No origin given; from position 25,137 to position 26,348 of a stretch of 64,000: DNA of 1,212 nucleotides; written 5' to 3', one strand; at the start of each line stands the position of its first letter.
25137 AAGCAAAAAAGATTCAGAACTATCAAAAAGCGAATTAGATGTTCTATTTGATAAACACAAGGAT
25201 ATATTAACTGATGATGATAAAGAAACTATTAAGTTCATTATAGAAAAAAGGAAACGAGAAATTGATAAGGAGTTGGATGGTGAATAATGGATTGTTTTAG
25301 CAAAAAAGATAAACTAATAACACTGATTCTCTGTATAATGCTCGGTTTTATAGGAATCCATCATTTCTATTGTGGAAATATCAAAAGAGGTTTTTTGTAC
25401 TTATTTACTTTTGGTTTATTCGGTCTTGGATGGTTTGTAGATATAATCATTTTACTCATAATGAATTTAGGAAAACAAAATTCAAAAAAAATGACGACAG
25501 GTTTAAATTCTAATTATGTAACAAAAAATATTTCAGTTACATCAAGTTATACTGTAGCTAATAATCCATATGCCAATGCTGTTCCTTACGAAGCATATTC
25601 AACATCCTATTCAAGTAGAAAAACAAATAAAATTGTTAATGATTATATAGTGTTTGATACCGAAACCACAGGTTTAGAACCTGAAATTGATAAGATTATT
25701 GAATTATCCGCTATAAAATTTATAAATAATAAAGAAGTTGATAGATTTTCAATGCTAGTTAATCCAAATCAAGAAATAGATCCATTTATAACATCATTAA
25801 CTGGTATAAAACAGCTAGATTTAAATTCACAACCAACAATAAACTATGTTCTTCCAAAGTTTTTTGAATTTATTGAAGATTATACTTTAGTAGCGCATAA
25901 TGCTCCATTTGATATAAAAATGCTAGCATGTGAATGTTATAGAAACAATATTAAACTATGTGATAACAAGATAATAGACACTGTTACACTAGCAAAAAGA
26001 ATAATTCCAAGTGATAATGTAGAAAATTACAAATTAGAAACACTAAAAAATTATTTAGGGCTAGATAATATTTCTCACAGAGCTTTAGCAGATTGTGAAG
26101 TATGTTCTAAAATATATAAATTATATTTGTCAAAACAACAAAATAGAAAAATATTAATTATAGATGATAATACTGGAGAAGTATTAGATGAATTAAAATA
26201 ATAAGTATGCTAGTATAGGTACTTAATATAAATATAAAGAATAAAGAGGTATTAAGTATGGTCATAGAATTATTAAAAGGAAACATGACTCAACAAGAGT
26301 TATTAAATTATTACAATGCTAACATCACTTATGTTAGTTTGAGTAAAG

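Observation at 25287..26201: Membrane-anchored DEDDh exonuclease translationally coupled to the prophage repressor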

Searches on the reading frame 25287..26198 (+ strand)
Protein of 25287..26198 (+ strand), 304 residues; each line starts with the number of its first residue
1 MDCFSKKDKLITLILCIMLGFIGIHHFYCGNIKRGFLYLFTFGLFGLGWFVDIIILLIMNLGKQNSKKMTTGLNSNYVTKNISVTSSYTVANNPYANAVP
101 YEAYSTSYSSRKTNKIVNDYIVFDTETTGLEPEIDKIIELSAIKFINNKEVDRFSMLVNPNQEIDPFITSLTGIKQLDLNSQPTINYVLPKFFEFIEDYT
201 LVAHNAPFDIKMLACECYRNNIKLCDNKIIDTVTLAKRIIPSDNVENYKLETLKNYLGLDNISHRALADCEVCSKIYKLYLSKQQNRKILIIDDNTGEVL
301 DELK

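Call 5: search_protein_families(library=pfam, proteins=[window:25287-26198:+], max_evalue=0.01)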
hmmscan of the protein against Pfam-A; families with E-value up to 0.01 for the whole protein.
window:25287-26198:+ (304 aa): 4 families
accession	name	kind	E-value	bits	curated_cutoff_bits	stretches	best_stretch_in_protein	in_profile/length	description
PF00929.31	RNase_T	-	1.7e-35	123.5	24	1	121-277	1-164/164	Exonuclease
PF05154.21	TM2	-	1.1e-17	64.4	27.9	1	5-54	1-51/51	TM2 domain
PF13482.12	RNase_H_2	-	2.1e-06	28.2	22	1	122-288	2-142/165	RNase_H superfamily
PF01612.26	DNA_pol_A_exo1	-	0.00087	19.6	23.6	1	119-258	21-129/173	3'-5' exonuclease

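Call 6: search_protein_families(library=phrogs, proteins=[window:25287-26198:+], max_evalue=0.001)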
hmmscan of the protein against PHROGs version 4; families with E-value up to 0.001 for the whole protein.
window:25287-26198:+ (304 aa): 12 families
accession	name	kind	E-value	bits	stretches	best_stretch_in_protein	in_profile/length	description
phrog_192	-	DNA, RNA and nucleotide metabolism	3.2e-53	182.5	1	75-290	66-280/397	DNA polymerase exonuclease subunit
phrog_14632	-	DNA, RNA and nucleotide metabolism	8.3e-42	144.3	1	112-288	76-250/380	DNA polymerase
phrog_8793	-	unknown function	2e-12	48.4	1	7-56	2-51/81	-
phrog_10292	-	unknown function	2e-11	45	1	4-67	32-112/136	-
phrog_17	-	DNA, RNA and nucleotide metabolism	3.9e-11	42.7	1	118-282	670-826/1445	DNA polymerase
phrog_22651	-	unknown function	1.3e-08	36.1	1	7-75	2-71/111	-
phrog_10772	-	unknown function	1.9e-07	32.2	1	9-56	4-53/82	-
phrog_10680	-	unknown function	1.4e-06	29.4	1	6-52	75-120/144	-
phrog_33436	-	unknown function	5.5e-05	24.3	1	7-58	2-51/117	-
phrog_27401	-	unknown function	0.0001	23.6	1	13-121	8-113/114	-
phrog_12241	-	DNA, RNA and nucleotide metabolism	0.00013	22.1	1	108-253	117-244/502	DNA polymerase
phrog_29656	-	unknown function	0.00052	21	0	9-54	27-83/136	-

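Call 7: search_protein_families(library=padloc, proteins=[window:25287-26198:+], max_evalue=0.01)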
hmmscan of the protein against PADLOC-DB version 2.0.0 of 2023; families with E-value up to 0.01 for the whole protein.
window:25287-26198:+ (304 aa): 5 families
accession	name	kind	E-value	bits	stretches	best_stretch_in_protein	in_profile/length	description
PDLC01247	DEDDh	-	1.9e-38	130.3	1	121-277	1-138/139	"CAS-I,CAS-II,CAS-III,CAS-IV,CAS-V,CAS-VI; associated"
PDLC05027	PDC-S48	-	1.1e-26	91.9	1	118-287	4-173/411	-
PDLC05028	PDC-S48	-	8.3e-21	72.1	1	120-275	20-174/512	-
PDLC03802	RTasHel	-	5.5e-05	20.2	1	116-271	397-506/675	DRT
PDLC03817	RTasSbcB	-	0.0027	14.8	1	120-197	2-77/436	DRT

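Call 8: search_protein_families(library=ncbifam, proteins=[window:25287-26198:+], max_evalue=0.01)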
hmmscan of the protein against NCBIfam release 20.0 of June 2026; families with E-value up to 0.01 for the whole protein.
window:25287-26198:+ (304 aa): 31 families (the best 25 are shown)
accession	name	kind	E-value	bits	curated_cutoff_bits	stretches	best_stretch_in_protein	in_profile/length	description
NF005289.0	PRK06807.1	equivalog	1.3e-53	182.2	335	1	114-289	4-177/313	3'-5' exonuclease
NF005906.0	PRK07883.1-4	equivalog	3.6e-47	161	495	1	119-286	7-173/563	DEDD exonuclease domain-containing protein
NF001688.0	PRK00448.1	equivalog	3e-44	151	873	1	107-291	412-595/1445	PolC-type DNA polymerase III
NF005907.0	PRK07883.1-5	equivalog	7.7e-44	150.1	454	1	120-273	30-184/584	DEDD exonuclease domain-containing protein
TIGR01405.1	polC_Gram_pos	equivalog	1.2e-40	139.2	1043.45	1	113-293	184-363/1211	DNA polymerase III subunit alpha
NF005905.0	PRK07883.1-3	equivalog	7.4e-40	137.1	508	1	120-291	26-198/581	DEDD exonuclease domain-containing protein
NF005904.0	PRK07883.1-2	equivalog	6.7e-37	127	969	1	119-293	31-206/584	DEDD exonuclease domain-containing protein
NF005981.0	PRK08074.1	equivalog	2.6e-35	121.7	789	1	118-286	3-171/931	ATP-dependent DNA helicase DinG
NF006316.0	PRK08517.1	equivalog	4.8e-35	121.2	247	1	109-283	61-232/270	3'-5' exonuclease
TIGR01407.1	dinG_rel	hypoth_equivalog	8.5e-35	120.2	547.7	1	120-277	2-158/889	putative DnaQ family exonuclease/DinG family helicase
TIGR00573.1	dnaq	subfamily_domain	4e-30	104.9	71.5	1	119-287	8-180/217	exonuclease, DNA polymerase III, epsilon subunit family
NF005836.0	PRK07740.1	equivalog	5.7e-30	104.5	261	1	119-290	60-232/244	hypothetical protein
TIGR01406.1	dnaQ_proteo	equivalog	2e-29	102.8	222.7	1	121-298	3-185/231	DNA polymerase III subunit epsilon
NF004316.1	PRK05711.1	equivalog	8.4e-29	100.9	196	1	120-286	3-175/234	DNA polymerase III subunit epsilon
NF004719.0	PRK06063.1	equivalog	4.2e-28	98.2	389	1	110-289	8-185/331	DEDDh family exonuclease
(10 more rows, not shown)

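Call 9: search_dna_similar(query=window:25287-26198:+, collection=phages, mode=protein, max_rows=40)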
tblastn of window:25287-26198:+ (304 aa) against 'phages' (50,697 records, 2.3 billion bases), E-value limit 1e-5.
Records with a match: 493; places in all: 495; records where one place covers at least 80% of the query: 0.
Best place of each record, by identity: <60% 493.
By first word of the organism name: Pseudomonas 299; Streptococcus 21; Clostridium 20; Bacteriophage 20; Bacillus 19; Staphylococcus 14; Paenibacillus 13; Klebsiella 12; Listeria 10; Serratia 8; and 23 more.
By host as written in the record: Pseudomonas aeruginosa 118; Pseudomonas aeruginosa PAO1 90; - 58; Pseudomonas sp. 27; Staphylococcus aureus 12; Paenibacillus larvae 11; Listeria monocytogenes 10; Clostridium difficile 8; and 108 more.
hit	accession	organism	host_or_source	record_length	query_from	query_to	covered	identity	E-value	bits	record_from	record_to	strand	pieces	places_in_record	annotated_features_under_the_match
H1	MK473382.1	Clostridium phage JD032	Clostridioides difficile TW69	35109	86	278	63%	41.3%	4e-37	145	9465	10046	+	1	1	3'-5' exonuclease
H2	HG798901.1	Clostridium phage phiCDHM11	-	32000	86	278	63%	41.3%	2e-36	144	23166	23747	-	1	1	phiCDHM11_gp33: conserved hypothetical protein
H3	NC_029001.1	Clostridium phage phiCDHM11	-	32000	86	278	63%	41.3%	2e-36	144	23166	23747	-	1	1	phiCDHM11_gp33: DNA polymerase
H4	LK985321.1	Clostridium phage phiCDHM14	-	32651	86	278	63%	41.3%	2e-36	144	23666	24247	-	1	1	phiCDHM14_gp36: putative endonuclease protein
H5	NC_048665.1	Clostridium phage phiCDHM14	-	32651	86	278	63%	41.3%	2e-36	144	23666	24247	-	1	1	phiCDHM14_gp36: DNA polymerase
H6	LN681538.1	Clostridium phage phiCD481-1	Clostridium difficile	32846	86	278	63%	41.3%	2e-36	144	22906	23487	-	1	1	conserved protein of unknown function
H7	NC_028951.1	Clostridium phage phiCD481-1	Clostridium difficile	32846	86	278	63%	41.3%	2e-36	144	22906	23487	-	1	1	DNA polymerase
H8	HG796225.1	Clostridium phage phiCDHM13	Clostridium difficile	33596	86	278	63%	41.3%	2e-36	144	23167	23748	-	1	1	phiCDHM13_gp32: putative exonuclease protein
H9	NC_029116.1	Clostridium phage phiCDHM13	Clostridium difficile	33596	86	278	63%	41.3%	2e-36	144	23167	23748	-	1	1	phiCDHM13_gp32: DNA polymerase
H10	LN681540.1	Clostridium phage phiCD506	Clostridium difficile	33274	86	278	63%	41.3%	2e-36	144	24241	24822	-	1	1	conserved protein of unknown function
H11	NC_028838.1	Clostridium phage phiCD506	Clostridium difficile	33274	86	278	63%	41.3%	2e-36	144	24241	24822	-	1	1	DNA polymerase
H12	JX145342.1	Clostridium phage phiMMP04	Clostridium difficile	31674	86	278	63%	41.8%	5e-25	158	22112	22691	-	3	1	DNA polymerase III alpha subunit | hypothetical protein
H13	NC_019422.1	Clostridium phage phiMMP04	Clostridium difficile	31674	86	278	63%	41.8%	5e-25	158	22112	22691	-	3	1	DNA polymerase | hypothetical protein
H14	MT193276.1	Clostridioides phage JD033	Clostridioides difficile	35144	114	278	54%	44.6%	1e-36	144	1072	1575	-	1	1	DNA polymerase III alpha subunit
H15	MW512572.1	Clostridioides phage phiCD08011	Clostridioides difficile CD08011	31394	114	278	54%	44.6%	3e-36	143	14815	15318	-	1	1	DNA polymerase III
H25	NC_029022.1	Clostridium phage phiCT9441A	Clostridium tetani ATCC 9441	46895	116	286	56%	38.1%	1e-22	103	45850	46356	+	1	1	DNA polymerase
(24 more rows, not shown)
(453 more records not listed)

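Call 10: get_annotated_region(hit=H3, flank=4000)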
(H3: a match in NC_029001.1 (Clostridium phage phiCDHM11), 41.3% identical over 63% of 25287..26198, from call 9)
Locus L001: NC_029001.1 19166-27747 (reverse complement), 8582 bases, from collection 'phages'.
description: Clostridium phage phiCDHM11 complete genome.
organism: Clostridium phage phiCDHM11 (NCBI taxid 1445553)
taxonomy: Viruses; Duplodnaviria; Heunggongvirae; Uroviricota; Caudoviricetes; Sherbrookevirus; Sherbrookevirus CDHM11
host: -; source: -; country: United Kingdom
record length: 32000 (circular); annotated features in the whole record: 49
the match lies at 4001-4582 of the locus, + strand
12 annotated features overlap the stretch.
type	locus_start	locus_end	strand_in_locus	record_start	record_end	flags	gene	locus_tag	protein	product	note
CDS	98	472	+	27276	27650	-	phiCDHM11_gp37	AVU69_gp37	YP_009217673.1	transcriptional repressor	-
CDS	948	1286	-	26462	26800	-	phiCDHM11_gp36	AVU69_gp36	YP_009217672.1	hypothetical protein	-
CDS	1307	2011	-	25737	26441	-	phiCDHM11_gp35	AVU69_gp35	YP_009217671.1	restriction enzyme III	-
CDS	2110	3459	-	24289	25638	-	phiCDHM11_gp34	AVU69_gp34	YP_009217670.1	putative exonuclease protein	-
CDS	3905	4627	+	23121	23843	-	phiCDHM11_gp33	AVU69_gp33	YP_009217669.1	DNA polymerase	-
CDS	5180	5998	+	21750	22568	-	phiCDHM11_gp32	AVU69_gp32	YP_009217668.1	ParA-like partition protein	-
CDS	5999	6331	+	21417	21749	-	phiCDHM11_gp31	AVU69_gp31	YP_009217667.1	hypothetical protein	-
CDS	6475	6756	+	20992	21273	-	phiCDHM11_gp31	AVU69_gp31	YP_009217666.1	hypothetical protein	-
CDS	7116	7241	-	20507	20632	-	phiCDHM11_gp30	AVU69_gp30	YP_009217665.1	hypothetical protein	-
CDS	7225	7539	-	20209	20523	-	phiCDHM11_gp29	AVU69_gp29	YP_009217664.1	hypothetical protein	-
CDS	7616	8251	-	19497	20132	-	phiCDHM11_gp28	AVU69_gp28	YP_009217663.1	HNH endonuclease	-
CDS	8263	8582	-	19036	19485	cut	phiCDHM11_gp27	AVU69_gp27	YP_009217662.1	hypothetical protein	-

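Call 11: get_annotated_region(hit=H25, flank=4000)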
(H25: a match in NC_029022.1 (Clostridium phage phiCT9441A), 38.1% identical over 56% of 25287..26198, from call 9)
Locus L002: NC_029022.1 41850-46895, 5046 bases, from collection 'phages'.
description: Clostridium phage phiCT9441A, complete genome.
organism: Clostridium phage phiCT9441A (NCBI taxid 1567014)
taxonomy: Viruses; Duplodnaviria; Heunggongvirae; Uroviricota; Caudoviricetes
host: Clostridium tetani ATCC 9441; source: -; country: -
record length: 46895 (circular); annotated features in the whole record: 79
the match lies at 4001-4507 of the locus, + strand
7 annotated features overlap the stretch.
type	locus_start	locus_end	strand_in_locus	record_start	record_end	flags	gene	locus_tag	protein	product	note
CDS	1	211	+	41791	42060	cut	-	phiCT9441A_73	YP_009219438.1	holin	-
CDS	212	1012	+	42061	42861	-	-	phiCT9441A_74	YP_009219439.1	endolysin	-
CDS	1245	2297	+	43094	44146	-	-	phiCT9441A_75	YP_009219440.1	hypothetical protein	-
CDS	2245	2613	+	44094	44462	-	-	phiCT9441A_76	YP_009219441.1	hypothetical protein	-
CDS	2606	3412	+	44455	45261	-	-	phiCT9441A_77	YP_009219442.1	hypothetical protein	-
CDS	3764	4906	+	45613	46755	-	-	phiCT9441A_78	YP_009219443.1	DNA polymerase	-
misc_recomb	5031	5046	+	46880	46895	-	-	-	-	-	attR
